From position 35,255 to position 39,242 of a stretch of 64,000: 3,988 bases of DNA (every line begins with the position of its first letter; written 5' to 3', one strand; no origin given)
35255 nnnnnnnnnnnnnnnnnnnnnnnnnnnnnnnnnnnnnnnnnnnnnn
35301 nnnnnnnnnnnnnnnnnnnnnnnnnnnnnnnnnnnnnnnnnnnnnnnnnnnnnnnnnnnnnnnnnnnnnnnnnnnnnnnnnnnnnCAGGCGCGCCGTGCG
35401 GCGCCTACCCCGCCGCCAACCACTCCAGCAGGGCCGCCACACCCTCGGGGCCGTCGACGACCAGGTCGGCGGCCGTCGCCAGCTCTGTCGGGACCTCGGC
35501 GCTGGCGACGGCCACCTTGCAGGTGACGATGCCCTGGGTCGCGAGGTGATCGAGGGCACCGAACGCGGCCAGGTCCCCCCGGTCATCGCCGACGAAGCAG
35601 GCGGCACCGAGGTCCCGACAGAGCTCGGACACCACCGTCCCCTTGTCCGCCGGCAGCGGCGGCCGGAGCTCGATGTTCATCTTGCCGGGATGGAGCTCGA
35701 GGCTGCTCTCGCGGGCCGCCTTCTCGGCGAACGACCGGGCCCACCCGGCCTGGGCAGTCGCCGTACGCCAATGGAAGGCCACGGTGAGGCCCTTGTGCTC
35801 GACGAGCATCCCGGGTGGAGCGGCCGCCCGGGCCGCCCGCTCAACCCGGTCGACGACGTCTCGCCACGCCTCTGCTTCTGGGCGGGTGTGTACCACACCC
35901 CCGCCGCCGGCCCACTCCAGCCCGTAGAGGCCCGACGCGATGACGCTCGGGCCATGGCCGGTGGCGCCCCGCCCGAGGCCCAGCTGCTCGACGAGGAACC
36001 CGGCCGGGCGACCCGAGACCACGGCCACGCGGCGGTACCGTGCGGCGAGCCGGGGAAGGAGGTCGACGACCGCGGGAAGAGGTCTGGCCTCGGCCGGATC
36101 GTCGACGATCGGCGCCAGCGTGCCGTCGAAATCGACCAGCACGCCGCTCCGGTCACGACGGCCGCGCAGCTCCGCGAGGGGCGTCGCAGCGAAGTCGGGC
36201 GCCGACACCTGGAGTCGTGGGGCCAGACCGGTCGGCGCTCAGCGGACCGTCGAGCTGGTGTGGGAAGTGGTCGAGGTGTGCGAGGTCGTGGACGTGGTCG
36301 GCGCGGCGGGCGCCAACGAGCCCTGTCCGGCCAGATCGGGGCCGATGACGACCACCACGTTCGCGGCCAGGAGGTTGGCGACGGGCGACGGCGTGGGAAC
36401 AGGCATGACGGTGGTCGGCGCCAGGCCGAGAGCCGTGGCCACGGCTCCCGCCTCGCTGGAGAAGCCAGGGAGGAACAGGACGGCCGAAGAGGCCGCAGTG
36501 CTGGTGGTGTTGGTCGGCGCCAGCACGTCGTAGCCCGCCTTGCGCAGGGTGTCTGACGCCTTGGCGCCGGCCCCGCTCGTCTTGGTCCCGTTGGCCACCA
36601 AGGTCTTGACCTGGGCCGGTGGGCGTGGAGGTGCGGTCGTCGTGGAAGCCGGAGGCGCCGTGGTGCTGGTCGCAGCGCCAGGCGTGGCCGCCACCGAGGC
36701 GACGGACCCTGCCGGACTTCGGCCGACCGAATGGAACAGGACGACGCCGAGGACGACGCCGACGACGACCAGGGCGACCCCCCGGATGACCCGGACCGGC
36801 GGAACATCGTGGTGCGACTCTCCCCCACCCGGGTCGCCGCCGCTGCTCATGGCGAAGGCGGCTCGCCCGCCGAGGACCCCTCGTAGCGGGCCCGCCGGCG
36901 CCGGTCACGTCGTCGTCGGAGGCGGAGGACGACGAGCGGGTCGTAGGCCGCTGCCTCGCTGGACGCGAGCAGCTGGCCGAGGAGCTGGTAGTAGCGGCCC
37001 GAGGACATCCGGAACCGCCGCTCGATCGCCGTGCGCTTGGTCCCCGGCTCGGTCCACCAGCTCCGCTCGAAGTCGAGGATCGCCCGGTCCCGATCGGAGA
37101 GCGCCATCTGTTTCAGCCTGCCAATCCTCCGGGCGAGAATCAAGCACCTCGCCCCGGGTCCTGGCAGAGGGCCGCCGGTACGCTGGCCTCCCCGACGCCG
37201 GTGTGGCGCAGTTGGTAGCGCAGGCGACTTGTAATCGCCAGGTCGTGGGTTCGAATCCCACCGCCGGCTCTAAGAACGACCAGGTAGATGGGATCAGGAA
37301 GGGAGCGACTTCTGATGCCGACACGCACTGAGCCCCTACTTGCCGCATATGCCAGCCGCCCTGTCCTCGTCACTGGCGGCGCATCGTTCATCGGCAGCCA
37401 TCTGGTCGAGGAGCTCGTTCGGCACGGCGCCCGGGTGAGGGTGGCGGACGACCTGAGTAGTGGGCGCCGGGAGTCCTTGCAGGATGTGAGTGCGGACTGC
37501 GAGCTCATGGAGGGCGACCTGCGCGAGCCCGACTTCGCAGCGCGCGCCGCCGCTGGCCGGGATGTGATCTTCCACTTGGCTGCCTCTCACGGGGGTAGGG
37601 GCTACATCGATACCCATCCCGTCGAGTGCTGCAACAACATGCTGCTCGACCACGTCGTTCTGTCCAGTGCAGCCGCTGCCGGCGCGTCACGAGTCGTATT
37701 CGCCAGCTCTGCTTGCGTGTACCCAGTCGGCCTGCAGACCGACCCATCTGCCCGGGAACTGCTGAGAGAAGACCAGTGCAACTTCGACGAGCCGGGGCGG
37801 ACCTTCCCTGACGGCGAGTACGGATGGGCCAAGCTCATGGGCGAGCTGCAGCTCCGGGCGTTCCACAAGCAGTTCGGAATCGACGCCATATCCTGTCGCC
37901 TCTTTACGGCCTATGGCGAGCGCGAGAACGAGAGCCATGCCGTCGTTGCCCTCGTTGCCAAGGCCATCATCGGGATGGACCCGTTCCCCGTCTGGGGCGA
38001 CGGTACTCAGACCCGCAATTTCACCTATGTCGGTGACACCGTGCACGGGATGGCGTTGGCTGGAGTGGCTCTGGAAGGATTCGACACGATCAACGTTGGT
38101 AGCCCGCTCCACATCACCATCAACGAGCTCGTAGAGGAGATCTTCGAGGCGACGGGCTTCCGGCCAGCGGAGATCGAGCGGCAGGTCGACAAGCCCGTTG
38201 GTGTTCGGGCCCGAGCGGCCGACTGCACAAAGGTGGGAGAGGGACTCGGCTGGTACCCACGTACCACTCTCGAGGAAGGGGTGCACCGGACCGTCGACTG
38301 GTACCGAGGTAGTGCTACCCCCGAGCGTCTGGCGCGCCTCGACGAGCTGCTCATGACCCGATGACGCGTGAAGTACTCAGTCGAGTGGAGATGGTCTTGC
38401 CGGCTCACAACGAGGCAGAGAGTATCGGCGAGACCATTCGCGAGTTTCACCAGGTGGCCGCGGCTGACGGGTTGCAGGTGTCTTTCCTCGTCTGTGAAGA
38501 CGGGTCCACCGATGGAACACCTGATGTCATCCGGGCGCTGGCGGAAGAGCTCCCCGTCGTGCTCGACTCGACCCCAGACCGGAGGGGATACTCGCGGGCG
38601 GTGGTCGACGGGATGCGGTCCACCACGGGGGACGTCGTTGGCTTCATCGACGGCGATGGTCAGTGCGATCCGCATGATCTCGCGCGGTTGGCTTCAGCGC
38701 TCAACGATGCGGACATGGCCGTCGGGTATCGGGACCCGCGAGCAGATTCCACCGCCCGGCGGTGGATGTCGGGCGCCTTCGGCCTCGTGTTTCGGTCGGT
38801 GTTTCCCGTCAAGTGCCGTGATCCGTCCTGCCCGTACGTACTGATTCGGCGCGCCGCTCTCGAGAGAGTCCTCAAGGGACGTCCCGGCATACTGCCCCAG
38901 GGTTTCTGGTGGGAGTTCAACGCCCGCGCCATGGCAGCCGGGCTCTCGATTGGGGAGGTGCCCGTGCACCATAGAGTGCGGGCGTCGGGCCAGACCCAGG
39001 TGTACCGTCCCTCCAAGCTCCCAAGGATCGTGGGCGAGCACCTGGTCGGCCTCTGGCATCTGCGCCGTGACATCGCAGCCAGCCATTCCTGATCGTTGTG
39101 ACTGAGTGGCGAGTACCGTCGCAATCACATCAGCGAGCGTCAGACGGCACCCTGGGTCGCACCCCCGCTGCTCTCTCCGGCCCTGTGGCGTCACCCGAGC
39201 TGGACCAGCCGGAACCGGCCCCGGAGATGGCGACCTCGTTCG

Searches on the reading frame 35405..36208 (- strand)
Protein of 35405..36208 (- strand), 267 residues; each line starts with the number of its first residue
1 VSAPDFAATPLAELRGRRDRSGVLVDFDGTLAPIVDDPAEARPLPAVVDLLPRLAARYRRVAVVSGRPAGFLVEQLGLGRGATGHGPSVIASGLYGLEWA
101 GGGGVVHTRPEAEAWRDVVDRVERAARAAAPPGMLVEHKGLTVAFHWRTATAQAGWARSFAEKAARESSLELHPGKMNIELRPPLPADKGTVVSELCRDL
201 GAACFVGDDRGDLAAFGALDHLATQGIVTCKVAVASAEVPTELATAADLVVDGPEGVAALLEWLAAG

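Call 17: search_protein_families(library=pfam, proteins=[window:35405-36208:-], max_evalue=0.001)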
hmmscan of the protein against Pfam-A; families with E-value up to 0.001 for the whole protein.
window:35405-36208:- (267 aa): 1 family
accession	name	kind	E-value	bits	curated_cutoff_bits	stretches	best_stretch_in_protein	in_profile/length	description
PF02358.22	Trehalose_PPase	-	1.9e-23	83.2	27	1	24-239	1-220/235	Trehalose-phosphatase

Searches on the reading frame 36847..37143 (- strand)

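Call 17: search_protein_families(library=pfam, proteins=[window:36847-37143:-], max_evalue=0.001)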
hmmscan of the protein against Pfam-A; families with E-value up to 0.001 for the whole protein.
window:36847-37143:- (98 aa): 1 family
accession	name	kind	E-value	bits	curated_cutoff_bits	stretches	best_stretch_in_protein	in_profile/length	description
PF11662.13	DUF3263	-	7.6e-26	90.2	22.3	1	15-86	2-73/74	Protein of unknown function (DUF3263)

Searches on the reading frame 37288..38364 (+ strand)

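Call 46: search_protein_families(library=pfam, proteins=[window:37288-38364:+], max_evalue=0.001)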
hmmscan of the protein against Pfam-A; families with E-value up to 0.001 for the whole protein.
window:37288-38364:+ (358 aa): 6 families
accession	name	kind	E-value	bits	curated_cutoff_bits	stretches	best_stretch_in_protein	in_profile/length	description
PF01370.27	Epimerase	-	3.4e-44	151.5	20.9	1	26-271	1-240/240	NAD dependent epimerase/dehydratase family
PF16363.11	GDP_Man_Dehyd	-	7.2e-34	118.2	27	1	27-334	1-331/332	GDP-mannose 4,6 dehydratase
PF01073.25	3Beta_HSD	-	8.1e-14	51.7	22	1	27-262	1-232/280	3-beta hydroxysteroid dehydrogenase/isomerase family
PF13460.12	NAD_binding_10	-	5.4e-08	33.4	27.2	1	30-152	1-110/184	NAD(P)H-binding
PF07993.18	NAD_binding_4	-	5.9e-05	22.8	20.1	0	28-208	1-207/258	Male sterility protein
PF00106.31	adh_short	-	0.00066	19.6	26.6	1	26-87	3-67/195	short chain dehydrogenase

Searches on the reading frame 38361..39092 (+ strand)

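Call 46: search_protein_families(library=pfam, proteins=[window:38361-39092:+], max_evalue=0.001)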
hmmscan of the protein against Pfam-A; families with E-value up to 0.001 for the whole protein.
window:38361-39092:+ (243 aa): 3 families
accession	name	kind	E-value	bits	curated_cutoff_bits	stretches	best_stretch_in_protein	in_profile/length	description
PF00535.33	Glycos_transf_2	-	3.3e-22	79.6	23.3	1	12-170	3-167/168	Glycosyl transferase family 2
PF13641.12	Glyco_tranf_2_3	-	4e-08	34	27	1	9-137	3-133/230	Glycosyltransferase like family 2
PF10111.15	Glyco_tranf_2_2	-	4.3e-05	23.6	27.3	1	11-113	2-105/276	Glycosyltransferase like family 2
